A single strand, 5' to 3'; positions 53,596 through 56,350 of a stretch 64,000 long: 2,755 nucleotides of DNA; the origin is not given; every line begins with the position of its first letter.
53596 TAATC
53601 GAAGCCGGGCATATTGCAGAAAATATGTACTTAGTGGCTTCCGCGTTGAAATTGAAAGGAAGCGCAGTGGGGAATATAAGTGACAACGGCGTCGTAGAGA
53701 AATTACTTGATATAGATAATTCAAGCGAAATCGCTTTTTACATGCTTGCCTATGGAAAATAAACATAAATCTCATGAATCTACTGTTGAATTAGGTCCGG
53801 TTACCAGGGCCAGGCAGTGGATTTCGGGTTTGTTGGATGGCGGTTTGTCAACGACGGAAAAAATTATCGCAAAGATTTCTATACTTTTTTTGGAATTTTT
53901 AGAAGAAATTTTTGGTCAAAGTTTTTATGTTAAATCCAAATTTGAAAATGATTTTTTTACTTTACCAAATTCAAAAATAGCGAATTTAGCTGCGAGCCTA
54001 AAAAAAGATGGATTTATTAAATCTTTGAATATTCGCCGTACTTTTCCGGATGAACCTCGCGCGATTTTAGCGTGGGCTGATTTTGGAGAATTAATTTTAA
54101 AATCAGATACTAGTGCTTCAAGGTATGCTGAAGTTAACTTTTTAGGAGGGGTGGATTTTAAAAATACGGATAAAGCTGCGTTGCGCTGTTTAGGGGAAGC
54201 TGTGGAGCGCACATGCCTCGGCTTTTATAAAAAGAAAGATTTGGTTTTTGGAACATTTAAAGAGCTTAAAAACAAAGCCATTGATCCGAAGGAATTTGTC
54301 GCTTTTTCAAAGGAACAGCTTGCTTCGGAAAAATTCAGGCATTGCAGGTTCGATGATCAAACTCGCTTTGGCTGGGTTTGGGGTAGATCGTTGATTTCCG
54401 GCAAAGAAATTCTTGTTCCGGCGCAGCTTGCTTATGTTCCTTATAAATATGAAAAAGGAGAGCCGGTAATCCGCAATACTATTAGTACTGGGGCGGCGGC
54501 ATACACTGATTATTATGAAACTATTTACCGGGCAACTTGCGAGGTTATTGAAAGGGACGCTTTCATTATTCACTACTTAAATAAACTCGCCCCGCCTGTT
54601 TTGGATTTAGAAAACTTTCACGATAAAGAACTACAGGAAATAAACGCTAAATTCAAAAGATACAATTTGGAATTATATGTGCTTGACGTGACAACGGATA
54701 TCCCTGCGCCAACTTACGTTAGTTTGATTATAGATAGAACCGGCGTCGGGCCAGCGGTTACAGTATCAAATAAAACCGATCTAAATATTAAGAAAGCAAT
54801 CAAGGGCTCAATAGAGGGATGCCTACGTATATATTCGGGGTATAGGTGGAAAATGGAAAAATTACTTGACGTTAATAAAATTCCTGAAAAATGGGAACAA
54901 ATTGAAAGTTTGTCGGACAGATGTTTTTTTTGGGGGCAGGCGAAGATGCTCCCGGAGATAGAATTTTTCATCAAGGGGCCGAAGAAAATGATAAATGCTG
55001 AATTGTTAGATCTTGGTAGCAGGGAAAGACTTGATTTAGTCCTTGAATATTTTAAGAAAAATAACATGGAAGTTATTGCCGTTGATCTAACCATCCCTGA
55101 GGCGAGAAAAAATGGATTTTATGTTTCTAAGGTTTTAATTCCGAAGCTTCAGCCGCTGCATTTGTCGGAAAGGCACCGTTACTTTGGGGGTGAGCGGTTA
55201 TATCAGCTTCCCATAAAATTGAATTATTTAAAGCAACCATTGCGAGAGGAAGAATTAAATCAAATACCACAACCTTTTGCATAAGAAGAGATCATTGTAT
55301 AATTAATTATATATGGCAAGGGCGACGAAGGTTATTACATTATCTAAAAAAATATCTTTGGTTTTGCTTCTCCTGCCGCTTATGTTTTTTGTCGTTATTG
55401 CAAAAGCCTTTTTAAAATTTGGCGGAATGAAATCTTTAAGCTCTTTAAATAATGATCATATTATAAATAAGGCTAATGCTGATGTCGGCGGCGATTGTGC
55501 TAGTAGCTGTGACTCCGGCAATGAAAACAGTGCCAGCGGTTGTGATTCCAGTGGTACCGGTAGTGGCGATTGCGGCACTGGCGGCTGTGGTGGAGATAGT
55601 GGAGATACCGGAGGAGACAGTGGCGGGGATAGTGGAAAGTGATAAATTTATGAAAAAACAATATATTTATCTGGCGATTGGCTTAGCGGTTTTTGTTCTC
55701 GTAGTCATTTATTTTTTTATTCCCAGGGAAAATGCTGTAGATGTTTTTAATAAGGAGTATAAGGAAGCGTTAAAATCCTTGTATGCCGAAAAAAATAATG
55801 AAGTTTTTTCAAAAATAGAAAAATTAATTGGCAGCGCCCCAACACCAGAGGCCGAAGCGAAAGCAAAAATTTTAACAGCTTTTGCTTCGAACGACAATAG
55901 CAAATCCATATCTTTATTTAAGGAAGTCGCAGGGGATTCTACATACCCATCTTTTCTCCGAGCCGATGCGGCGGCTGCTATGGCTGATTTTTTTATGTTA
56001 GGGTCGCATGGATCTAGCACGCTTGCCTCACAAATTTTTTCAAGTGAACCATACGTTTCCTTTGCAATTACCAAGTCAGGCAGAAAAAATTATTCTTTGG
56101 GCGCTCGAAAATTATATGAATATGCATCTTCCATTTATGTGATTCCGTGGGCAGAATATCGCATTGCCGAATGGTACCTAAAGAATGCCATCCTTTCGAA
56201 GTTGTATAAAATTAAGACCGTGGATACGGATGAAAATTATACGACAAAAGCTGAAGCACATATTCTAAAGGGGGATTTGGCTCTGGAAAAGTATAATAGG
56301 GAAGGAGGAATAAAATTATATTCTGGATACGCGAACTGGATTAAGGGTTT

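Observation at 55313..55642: Candidate precursor peptide with microcin-B17-like Gly/Ser/Cys core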

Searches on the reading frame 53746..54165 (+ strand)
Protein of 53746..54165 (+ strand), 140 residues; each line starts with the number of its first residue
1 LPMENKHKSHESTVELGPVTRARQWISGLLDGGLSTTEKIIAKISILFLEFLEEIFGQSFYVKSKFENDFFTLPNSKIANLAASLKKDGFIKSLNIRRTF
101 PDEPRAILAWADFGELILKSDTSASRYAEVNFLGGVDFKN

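Call 84: search_protein_families(library=pfam, proteins=[window:53746-54165:+], max_evalue=10)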
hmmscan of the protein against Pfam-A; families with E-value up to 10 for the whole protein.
window:53746-54165:+ (140 aa): 0 families

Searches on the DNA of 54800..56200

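Call 77: search_rna_families(source=window, start=54800, end=56200, threshold=evalue, max_evalue=1)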
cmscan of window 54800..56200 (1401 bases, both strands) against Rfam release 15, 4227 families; matches with E-value up to 1: 1.
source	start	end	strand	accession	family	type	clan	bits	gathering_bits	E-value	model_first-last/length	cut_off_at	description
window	55714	55895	+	RF00114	S15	Cis-reg; leader;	CL00121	17.1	39.5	0.4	1-117/117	no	Ribosomal S15 leader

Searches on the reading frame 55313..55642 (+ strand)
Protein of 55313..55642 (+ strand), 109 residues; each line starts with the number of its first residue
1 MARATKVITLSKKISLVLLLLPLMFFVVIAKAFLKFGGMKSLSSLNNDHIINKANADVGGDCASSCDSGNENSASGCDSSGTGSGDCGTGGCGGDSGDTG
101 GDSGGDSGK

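Call 7: search_protein_families(library=pfam, proteins=[window:55313-55642:+], max_evalue=0.01)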
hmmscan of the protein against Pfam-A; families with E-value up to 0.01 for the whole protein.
window:55313-55642:+ (109 aa): 0 families

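Call 8: search_protein_families(library=ncbifam, proteins=[window:55313-55642:+], max_evalue=0.01)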
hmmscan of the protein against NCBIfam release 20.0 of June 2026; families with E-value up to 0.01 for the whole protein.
window:55313-55642:+ (109 aa): 0 families

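Call 12: find_homologous_proteins(query=window:55313-55639:+, max_evalue=10)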
Query window:55313-55639:+ (109 aa): 1 proteins with E <= 10 among 70 candidates.
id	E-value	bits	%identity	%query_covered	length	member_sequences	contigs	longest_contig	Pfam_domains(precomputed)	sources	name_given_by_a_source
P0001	2.7e-61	222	100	100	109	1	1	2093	-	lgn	-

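Call 14: find_encoding_contigs(protein=P0001, flank=10000)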
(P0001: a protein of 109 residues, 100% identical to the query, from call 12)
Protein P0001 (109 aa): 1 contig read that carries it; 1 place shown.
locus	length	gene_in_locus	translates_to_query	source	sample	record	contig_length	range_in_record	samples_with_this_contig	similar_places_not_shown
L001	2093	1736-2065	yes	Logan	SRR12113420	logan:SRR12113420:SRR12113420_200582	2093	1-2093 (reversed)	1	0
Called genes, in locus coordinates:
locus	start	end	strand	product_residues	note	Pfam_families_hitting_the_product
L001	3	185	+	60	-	?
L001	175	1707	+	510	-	PF02624:YcaO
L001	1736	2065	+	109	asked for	-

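Call 38: find_homologous_proteins(query=A1, max_evalue=10)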
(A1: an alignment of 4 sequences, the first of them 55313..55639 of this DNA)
Query A1 (4 sequences) (109 aa, profile of the alignment): 3 proteins with E <= 10 among 2749 candidates.
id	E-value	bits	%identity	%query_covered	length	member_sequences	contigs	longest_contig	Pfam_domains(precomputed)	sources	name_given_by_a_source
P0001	3.2e-30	122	100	100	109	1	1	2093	-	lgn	-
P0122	1.1e-13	69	-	-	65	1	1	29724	-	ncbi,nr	ncbi:MAG: hypothetical protein Q7S12_01890 [bacterium]|nr:hypothetical protein [bacterium]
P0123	3.1e-12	64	43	76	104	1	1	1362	-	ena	-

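Call 40: find_encoding_contigs(protein=P0123, flank=3000, max_places=2)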
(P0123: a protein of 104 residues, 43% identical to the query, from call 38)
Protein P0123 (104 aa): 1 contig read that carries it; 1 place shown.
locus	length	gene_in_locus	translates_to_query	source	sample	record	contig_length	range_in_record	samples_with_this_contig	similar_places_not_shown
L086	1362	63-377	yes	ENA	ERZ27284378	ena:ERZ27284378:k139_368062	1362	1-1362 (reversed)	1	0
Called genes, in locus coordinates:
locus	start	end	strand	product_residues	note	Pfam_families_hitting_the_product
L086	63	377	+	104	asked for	-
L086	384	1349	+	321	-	-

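Call 51: search_protein_representatives(protein=window:55313-55639:+)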
Query: 109 residues. Proteins with E-value up to 0.001 (for the whole library): 3; up to 1e-10: 2; up to 1e-30: 1. The best 3 are listed.
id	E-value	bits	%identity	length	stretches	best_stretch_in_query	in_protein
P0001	8.7e-62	222.4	100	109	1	1-109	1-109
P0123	1.5e-12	64.0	44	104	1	6-106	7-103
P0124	6.1e-04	36.3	42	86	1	16-106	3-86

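Call 84: search_protein_families(library=pfam, proteins=[window:55313-55639:+], max_evalue=10)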
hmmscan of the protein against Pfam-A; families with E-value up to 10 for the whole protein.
window:55313-55639:+ (109 aa): 0 families
